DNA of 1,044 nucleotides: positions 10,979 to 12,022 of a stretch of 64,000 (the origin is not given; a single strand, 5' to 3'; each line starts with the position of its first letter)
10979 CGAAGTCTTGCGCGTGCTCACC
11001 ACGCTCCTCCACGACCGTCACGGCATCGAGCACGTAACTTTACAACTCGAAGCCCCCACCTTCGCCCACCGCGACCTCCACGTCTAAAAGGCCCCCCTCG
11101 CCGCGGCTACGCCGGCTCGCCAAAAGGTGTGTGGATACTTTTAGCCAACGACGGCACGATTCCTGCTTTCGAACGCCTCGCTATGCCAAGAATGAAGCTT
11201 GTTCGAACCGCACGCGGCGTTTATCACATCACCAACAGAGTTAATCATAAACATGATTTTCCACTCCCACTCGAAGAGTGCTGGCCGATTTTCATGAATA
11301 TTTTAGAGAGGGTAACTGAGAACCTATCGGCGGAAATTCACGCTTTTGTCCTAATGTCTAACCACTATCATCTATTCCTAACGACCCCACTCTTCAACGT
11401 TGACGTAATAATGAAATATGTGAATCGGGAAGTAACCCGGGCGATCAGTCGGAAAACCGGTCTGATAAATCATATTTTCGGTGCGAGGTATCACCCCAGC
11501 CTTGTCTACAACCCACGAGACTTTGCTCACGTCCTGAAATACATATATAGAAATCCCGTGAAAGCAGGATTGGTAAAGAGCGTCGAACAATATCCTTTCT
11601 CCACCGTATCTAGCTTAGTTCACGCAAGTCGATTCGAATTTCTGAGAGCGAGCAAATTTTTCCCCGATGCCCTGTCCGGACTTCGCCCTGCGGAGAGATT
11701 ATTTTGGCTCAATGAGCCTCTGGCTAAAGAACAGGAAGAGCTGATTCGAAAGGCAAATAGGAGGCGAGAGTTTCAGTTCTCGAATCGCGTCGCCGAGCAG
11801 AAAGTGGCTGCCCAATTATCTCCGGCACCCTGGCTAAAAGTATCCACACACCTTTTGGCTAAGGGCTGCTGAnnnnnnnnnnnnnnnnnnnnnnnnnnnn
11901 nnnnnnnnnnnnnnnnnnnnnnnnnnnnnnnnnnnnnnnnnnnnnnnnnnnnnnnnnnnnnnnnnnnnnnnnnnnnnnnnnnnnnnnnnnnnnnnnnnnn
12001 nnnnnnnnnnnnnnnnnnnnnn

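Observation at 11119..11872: AT-rich RAYT (IS200-like Y1 transposase) unit with perfect 29-bp terminal inverted repeats inserted flush against a gene stop codon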

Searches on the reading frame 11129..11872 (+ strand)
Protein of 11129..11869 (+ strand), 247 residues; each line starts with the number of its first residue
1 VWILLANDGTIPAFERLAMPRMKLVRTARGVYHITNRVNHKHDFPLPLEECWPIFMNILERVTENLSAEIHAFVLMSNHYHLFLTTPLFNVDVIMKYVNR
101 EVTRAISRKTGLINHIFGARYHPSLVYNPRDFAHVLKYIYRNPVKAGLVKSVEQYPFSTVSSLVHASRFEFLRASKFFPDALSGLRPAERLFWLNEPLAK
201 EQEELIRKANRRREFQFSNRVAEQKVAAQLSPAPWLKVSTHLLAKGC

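Call 8: search_protein_families(library=pfam, proteins=[window:11183-11872:+], max_evalue=0.01)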
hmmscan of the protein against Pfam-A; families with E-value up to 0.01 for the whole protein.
window:11183-11872:+ (229 aa): 1 family
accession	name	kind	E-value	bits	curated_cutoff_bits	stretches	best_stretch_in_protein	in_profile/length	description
PF01797.21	Y1_Tnp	-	1.4e-05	25.7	23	1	14-122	7-119/121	Transposase IS200 like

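Call 9: search_protein_families(library=ncbifam, proteins=[window:11183-11872:+], max_evalue=0.01)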
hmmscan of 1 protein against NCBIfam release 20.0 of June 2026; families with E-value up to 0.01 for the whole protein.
window:11183-11872:+ (229 aa): 2 families
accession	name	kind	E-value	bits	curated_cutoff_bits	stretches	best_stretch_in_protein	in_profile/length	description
NF047646.1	REP_Tyr_transpos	equivalog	7.3e-22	77.8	80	1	7-140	5-146/146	REP-associated tyrosine transposase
NF033573.1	transpos_IS200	equivalog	0.0059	16.8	55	0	39-92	36-90/126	IS200/IS605 family transposase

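Call 10: search_solved_structures(query=window:11183-11869:+, max_evalue=1, show_alignments=2)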
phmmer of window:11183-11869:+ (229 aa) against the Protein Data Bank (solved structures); distinct sequences matched with E-value up to 1: 6.
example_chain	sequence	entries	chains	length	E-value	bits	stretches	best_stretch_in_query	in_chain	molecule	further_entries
4er8_A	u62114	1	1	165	1e-11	48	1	36-143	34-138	TnpArep for protein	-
2f4f_A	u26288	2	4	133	0.055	16.2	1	32-96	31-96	Transposase, putative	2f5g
6az3_Y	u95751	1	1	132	0.36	13.5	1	49-105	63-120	Ribosomal L27e family protein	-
3jcs_Y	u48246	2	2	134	0.37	13.5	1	49-105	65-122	ribosomal protein L27e | eL27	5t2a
8a3w_Y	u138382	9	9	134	0.37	13.5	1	49-105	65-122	60S ribosomal protein L27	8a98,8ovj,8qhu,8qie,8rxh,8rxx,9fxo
2ec2_A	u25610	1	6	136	0.42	13.3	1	38-91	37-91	136aa long hypothetical transposase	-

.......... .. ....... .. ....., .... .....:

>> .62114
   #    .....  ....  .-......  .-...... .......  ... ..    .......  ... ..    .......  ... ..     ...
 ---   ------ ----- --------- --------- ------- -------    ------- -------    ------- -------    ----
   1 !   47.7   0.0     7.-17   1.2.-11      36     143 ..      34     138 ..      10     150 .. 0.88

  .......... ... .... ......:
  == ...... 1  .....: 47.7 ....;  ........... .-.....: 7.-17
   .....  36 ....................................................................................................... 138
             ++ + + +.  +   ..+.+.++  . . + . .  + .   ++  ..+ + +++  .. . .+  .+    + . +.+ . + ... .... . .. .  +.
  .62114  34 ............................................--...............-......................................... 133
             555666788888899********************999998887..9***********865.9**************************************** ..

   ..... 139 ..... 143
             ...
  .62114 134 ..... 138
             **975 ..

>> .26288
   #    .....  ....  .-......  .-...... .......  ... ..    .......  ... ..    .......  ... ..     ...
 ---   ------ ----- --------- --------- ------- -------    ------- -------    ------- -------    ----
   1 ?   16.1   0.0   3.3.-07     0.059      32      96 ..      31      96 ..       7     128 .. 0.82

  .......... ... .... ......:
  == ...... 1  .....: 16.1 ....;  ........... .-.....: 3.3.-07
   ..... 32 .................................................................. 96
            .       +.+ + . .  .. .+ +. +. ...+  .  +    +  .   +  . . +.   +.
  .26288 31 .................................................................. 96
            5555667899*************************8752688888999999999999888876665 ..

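Call 11: find_encoding_contigs(protein=window:11183-11872:+, flank=10000, max_places=10)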
Protein window:11183-11872:+ (229 aa): no gene with exactly this product is on record in the collection.

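Call 12: find_homologous_proteins(query=window:11183-11869:+)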
Query window:11183-11869:+ (229 aa): 36 proteins with E <= 0.001 among 346 candidates.
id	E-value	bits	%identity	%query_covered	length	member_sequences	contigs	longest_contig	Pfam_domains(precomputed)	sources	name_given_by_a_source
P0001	1.7e-79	284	60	95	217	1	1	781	PF01797.22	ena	-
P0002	4.0e-75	270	60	95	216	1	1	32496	PF01797.22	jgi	-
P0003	2.9e-74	267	58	95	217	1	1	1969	PF01797.22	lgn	-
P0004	2.7e-72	261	56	96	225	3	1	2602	PF01797.22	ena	-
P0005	1.5e-63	232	50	95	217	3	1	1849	PF01797.22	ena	-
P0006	5.8e-62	227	49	95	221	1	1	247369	PF01797.22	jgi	-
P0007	3.6e-59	218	51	95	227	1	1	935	PF01797.22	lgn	-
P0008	1.1e-50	190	44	90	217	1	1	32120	PF01797.22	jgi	-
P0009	1.8e-46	176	42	88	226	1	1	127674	PF01797.22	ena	-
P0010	2.5e-45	173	44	93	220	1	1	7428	PF01797.22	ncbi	-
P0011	3.7e-43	166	44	86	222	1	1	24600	PF01797.22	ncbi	-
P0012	1.4e-40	157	38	94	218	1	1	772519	PF01797.22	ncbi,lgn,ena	-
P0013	2.2e-40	157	42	87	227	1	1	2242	PF01797.22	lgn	-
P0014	3.4e-40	156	45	80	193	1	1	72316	-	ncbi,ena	-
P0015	8.2e-40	155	42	87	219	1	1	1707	PF01797.22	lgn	-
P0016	1.7e-39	154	41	88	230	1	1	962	PF01797.22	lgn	-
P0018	8.0e-38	148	44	87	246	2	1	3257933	PF01797.22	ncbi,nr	ncbi:MAG: transposase [Bdellovibrionaceae bacterium]|nr:transposase [Pseudobdellovibrionaceae bacter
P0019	2.5e-37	147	42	87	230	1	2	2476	PF01797.22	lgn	-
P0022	6.2e-36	142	39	86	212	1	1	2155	PF01797.22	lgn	-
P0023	8.9e-36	141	40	90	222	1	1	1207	PF01797.22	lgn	-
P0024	1.4e-35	141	39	89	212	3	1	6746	PF01797.22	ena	-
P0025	4.4e-34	136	41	86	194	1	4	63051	PF01797.22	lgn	-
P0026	6.1e-34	135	37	92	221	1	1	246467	PF01797.22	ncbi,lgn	-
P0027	6.3e-34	135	42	83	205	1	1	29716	PF01797.22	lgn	-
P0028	6.9e-34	135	44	66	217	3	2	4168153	PF01797.22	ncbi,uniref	ncbi:transposase [Bdellovibrio bacteriovorus]|uniref:transposase n=1 Tax=Bdellovibrio TaxID=958 RepI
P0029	2.0e-33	134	36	88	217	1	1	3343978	PF01797.22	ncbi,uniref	ncbi:transposase [Bdellovibrio bacteriovorus]|uniref:transposase n=1 Tax=Bdellovibrio bacteriovorus 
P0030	1.4e-32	131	36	86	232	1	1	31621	PF01797.22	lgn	-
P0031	1.5e-31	128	39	87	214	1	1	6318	PF01797.22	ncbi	-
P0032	1.5e-31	128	35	93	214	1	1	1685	PF01797.22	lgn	-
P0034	1.1e-29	122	36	86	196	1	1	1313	PF01797.22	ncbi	-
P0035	5.4e-28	116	43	60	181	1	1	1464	PF01797.22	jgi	jgi:putative transposase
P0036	7.4e-28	116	36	90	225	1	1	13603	PF01797.22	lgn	-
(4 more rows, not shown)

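Call 13: find_encoding_contigs(protein=P0002, flank=10000, max_places=3)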
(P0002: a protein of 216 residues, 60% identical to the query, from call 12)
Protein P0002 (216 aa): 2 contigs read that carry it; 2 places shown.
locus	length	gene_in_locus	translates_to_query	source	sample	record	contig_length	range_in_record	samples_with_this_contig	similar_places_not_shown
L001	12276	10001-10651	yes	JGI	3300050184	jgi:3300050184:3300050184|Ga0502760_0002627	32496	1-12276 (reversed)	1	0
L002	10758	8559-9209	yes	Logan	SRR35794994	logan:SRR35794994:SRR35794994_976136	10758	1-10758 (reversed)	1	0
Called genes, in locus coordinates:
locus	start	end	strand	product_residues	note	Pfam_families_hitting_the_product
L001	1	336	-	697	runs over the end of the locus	PF00069:Pkinase, PF07714:PK_Tyr_Ser-Thr, PF17667:Pkinase_fungal (faint)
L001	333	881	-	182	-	PF07638:Sigma70_ECF, PF08281:Sigma70_r4_2, PF04545:Sigma70_r4 (faint)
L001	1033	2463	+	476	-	-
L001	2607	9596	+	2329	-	PF01839:FG-GAP, PF13517:FG-GAP_3 (weak), PF01839:FG-GAP (weak), PF13517:FG-GAP_3 (weak), PF01839:FG-GAP (weak), PF13517:FG-GAP_3 (weak), PF01839:FG-GAP (weak)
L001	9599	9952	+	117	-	-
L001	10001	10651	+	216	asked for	PF01797:Y1_Tnp (weak)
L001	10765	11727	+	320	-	-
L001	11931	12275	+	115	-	?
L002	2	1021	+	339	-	?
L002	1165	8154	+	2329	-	PF01839:FG-GAP, PF13517:FG-GAP_3 (weak), PF01839:FG-GAP (weak), PF13517:FG-GAP_3 (weak), PF01839:FG-GAP (weak), PF13517:FG-GAP_3 (weak), PF01839:FG-GAP (weak)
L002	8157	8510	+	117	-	-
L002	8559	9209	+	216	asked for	PF01797:Y1_Tnp (weak)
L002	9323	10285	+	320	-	-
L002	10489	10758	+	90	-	?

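Call 14: find_encoding_contigs(protein=P0006, flank=10000, max_places=3)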
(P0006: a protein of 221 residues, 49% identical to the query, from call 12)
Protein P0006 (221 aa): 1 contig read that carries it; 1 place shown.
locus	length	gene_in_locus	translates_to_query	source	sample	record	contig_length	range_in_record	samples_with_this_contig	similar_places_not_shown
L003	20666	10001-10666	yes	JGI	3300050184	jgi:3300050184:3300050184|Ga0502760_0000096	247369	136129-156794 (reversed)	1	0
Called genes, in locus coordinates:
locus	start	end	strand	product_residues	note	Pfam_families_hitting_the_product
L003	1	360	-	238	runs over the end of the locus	PF02463:SMC_N (faint), PF00005:ABC_tran, PF13304:AAA_21 (weak)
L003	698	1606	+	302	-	PF02353:CMAS, PF01209:Ubie_methyltran, PF05175:MTS, PF13489:Methyltransf_23, PF08241:Methyltransf_11, PF08242:Methyltransf_12, PF13649:Methyltransf_25, PF13847:Methyltransf_31, +2 more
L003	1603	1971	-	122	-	PF07291:MauE (weak), PF07681:DoxX, PF13564:DoxX_2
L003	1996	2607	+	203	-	PF13759:2OG-FeII_Oxy_5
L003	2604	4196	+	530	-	PF00005:ABC_tran, PF13304:AAA_21 (weak), PF12848:ABC_tran_Xtn, PF00005:ABC_tran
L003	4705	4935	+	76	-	-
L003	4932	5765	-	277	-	-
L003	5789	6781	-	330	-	PF03060:NMO, PF01180:DHO_dh (weak), PF01070:FMN_dh (weak), PF00478:IMPDH (weak), PF00977:His_biosynth (weak)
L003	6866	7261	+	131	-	PF04304:DUF454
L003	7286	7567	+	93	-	-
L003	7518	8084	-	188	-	-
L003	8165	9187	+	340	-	-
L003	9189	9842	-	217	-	-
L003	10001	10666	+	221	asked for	PF01797:Y1_Tnp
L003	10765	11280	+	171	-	PF13279:4HBT_2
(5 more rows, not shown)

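Call 15: find_encoding_contigs(protein=P0018, flank=10000, max_places=3)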
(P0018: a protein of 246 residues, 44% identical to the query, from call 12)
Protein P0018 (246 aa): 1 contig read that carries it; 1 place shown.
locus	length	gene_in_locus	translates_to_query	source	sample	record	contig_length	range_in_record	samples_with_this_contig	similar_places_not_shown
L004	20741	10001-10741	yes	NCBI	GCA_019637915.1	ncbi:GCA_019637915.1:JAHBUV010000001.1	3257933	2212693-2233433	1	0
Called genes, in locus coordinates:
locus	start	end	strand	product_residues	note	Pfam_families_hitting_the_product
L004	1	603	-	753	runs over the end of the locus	-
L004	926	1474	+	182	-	-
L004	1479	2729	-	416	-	PF02844:GARS_N, PF01071:GARS_A, PF02843:GARS_C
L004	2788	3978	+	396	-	PF00108:Thiolase_N, PF02803:Thiolase_C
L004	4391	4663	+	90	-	PF13560:HTH_31, PF01381:HTH_3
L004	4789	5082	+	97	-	PF13560:HTH_31 (weak), PF01381:HTH_3 (weak)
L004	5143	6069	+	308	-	PF01135:PCMT, PF13649:Methyltransf_25 (weak), PF13847:Methyltransf_31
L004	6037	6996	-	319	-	-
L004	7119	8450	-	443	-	PF00015:MCPsignal, PF01814:Hemerythrin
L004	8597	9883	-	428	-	PF01966:HD (faint), PF19276:HD_assoc_2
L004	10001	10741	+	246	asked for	PF01797:Y1_Tnp (weak)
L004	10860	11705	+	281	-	PF00669:Flagellin_N, PF00700:Flagellin_C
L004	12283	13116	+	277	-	PF00669:Flagellin_N, PF00700:Flagellin_C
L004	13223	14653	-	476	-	-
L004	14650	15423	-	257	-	PF00126:HTH_1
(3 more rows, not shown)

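Call 16: find_encoding_contigs(protein=P0028, flank=10000, max_places=3)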
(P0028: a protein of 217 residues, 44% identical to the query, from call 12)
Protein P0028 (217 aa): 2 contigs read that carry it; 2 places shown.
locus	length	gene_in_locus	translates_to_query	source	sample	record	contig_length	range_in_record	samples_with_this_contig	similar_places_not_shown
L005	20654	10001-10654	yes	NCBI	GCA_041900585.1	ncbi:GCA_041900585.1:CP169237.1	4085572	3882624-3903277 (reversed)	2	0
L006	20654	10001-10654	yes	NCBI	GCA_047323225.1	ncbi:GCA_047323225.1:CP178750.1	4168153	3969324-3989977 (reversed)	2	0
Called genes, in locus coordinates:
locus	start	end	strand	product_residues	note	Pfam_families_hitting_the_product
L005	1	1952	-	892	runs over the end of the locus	PF00912:Transgly, PF17092:PCB_OB, PF00905:Transpeptidase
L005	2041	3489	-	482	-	-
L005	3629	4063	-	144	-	PF01741:MscL, PF10571:UPF0547 (weak)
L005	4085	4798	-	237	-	PF04338:DUF481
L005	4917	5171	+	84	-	-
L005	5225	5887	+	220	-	PF00005:ABC_tran, PF13304:AAA_21 (weak)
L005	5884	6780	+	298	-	PF18075:FtsX_ECD, PF02687:FtsX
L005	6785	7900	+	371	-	PF01551:Peptidase_M23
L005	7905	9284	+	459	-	PF22694:CtpB_N-like, PF00595:PDZ, PF13180:PDZ_2, PF17820:PDZ_6, PF03572:Peptidase_S41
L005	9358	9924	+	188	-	-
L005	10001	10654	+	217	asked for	PF01797:Y1_Tnp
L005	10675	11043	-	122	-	-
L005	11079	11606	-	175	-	-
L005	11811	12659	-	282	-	-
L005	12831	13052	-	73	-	PF05698:Trigger_C (weak)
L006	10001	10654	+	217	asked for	PF01797:Y1_Tnp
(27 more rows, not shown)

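Call 42: list_cluster_members(proteins=[P0037, P0038, window:11183-11869:+, window:11192-11869:+, window:10179-11084:+])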
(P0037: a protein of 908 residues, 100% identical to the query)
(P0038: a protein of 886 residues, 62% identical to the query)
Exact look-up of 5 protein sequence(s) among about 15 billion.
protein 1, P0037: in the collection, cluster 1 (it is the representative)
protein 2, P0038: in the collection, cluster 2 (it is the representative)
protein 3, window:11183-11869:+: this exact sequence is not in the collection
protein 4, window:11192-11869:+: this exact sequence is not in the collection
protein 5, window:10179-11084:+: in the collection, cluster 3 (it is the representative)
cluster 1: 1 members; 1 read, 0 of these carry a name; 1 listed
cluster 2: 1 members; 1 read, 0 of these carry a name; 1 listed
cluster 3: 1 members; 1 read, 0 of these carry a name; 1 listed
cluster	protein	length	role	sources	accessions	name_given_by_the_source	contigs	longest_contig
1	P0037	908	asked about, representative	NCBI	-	-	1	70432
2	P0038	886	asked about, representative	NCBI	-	-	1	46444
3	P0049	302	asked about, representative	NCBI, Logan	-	-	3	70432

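Call 53: search_protein_families(library=pfam, proteins=[P0018, P0028, P0009], max_evalue=10)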
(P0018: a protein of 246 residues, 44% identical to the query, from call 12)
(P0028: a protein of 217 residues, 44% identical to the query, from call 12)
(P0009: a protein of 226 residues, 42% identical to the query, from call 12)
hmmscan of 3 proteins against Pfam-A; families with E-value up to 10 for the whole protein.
P0018 (246 aa): 1 family
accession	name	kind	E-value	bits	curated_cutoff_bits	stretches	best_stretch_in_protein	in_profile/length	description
PF01797.21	Y1_Tnp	-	2.6e-07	31.2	23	1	60-138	36-120/121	Transposase IS200 like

P0028 (217 aa): 1 family
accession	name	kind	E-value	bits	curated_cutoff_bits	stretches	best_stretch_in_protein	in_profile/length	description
PF01797.21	Y1_Tnp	-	7.2e-10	39.5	23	1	33-124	24-120/121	Transposase IS200 like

P0009 (226 aa): 1 family
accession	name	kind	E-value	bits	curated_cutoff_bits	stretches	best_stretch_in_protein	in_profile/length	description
PF01797.21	Y1_Tnp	-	1.5e-09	38.5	23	1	34-106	25-98/121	Transposase IS200 like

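Call 66: predict_structure(alignment_id=A3)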
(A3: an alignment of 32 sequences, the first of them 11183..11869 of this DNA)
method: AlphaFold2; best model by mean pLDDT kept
length: 229 residues; sequences in the alignment: 32
mean_pLDDT: 92.1   pTM: 0.89
mean pLDDT of the five models: 92.1, 91.9, 91.5, 91.4, 91.0
residues with pLDDT >= 90: 186; 70-90: 27; 50-70: 16; < 50: 0
segments of 3 or more residues with pLDDT < 50: none
pLDDT, mean of each block of 10 residues (from residue 1): 87 96 92 98 98 97 97 96 95 83 93 96 98 98 93 86 73 96 98 97 98 90 62
secondary structure, 60 per line:
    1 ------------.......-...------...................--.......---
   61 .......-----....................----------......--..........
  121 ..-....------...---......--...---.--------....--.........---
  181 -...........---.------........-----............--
elements in order: E13-19 H30-48 E51-57 E61-67 H73-92 E103-108 H111-122 H124-127 H141-145 H163-166 H169-177 H182-192 H203-210 H216-227

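Call 68: fold_search(model_id=the predicted structure, library=pdb)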
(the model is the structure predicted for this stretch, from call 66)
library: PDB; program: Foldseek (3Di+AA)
matches with E <= 10: 1277; with E <= 0.001: 30
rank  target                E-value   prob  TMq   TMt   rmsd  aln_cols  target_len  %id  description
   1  4er8_A                1.7e-09  1.00  0.54  0.72   5.5       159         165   25  Structure of the REP associates tyrosine transposase bound to a REP hairpin (released 2012-08-15)
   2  2f4f_A                5.0e-06  1.00  0.37  0.60  12.3       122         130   23  Crystal structure of IS200 transposase (released 2005-12-13)
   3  2xqc_D                2.0e-05  1.00  0.38  0.62   9.3       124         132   22  DEINOCOCCUS RADIODURANS ISDRA2 TRANSPOSASE COMPLEXED WITH LEFT END RECOGNITION AND CLEAVAGE SITE AND ZN (released 2010-10-13)
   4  2vjv_A                2.6e-05  1.00  0.37  0.65   2.3       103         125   16  Crystal structure of the IS608 transposase in complex with left end 26-mer DNA hairpin and a 6-mer DNA representing th (released 2008-02-19)
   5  2xo6_D                3.0e-05  1.00  0.38  0.64   5.6       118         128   19  DEINOCOCCUS RADIODURANS ISDRA2 TRANSPOSASE Y132F MUTANT COMPLEXED WITH LEFT END RECOGNITION AND CLEAVAGE SITE (released 2010-10-13)
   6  2xo6_A                3.8e-05  1.00  0.38  0.62   5.6       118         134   21  DEINOCOCCUS RADIODURANS ISDRA2 TRANSPOSASE Y132F MUTANT COMPLEXED WITH LEFT END RECOGNITION AND CLEAVAGE SITE (released 2010-10-13)
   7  2xm3_C                3.8e-05  1.00  0.38  0.64   5.7       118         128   23  Deinococcus radiodurans ISDra2 Transposase Left end DNA complex (released 2010-10-13)
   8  2vju_B                4.0e-05  1.00  0.38  0.61   5.7       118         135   21  Crystal structure of the IS608 transposase in complex with the complete Right end 35-mer DNA and manganese (released 2008-02-19)
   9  2xm3_A                4.5e-05  1.00  0.39  0.66   5.7       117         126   20  Deinococcus radiodurans ISDra2 Transposase Left end DNA complex (released 2010-10-13)
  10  2xma_A                4.5e-05  1.00  0.39  0.60   9.4       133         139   20  DEINOCOCCUS RADIODURANS ISDRA2 TRANSPOSASE RIGHT END DNA COMPLEX (released 2010-10-13)
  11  2xma_B                4.8e-05  1.00  0.38  0.61   5.5       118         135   21  DEINOCOCCUS RADIODURANS ISDRA2 TRANSPOSASE RIGHT END DNA COMPLEX (released 2010-10-13)
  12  2xma_E                4.8e-05  1.00  0.38  0.59   9.6       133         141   20  DEINOCOCCUS RADIODURANS ISDRA2 TRANSPOSASE RIGHT END DNA COMPLEX (released 2010-10-13)
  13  2a6m_B                5.1e-05  1.00  0.38  0.56   9.6       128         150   19  Crystal Structure of the ISHp608 Transposase (released 2005-10-25)
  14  2a6o_A                6.0e-05  1.00  0.38  0.55   6.6       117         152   20  Crystal Structure of the ISHp608 Transposase in Complex with Stem-loop DNA (released 2005-10-25)
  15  2xm3_D                6.8e-05  1.00  0.38  0.64   5.7       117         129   21  Deinococcus radiodurans ISDra2 Transposase Left end DNA complex (released 2010-10-13)
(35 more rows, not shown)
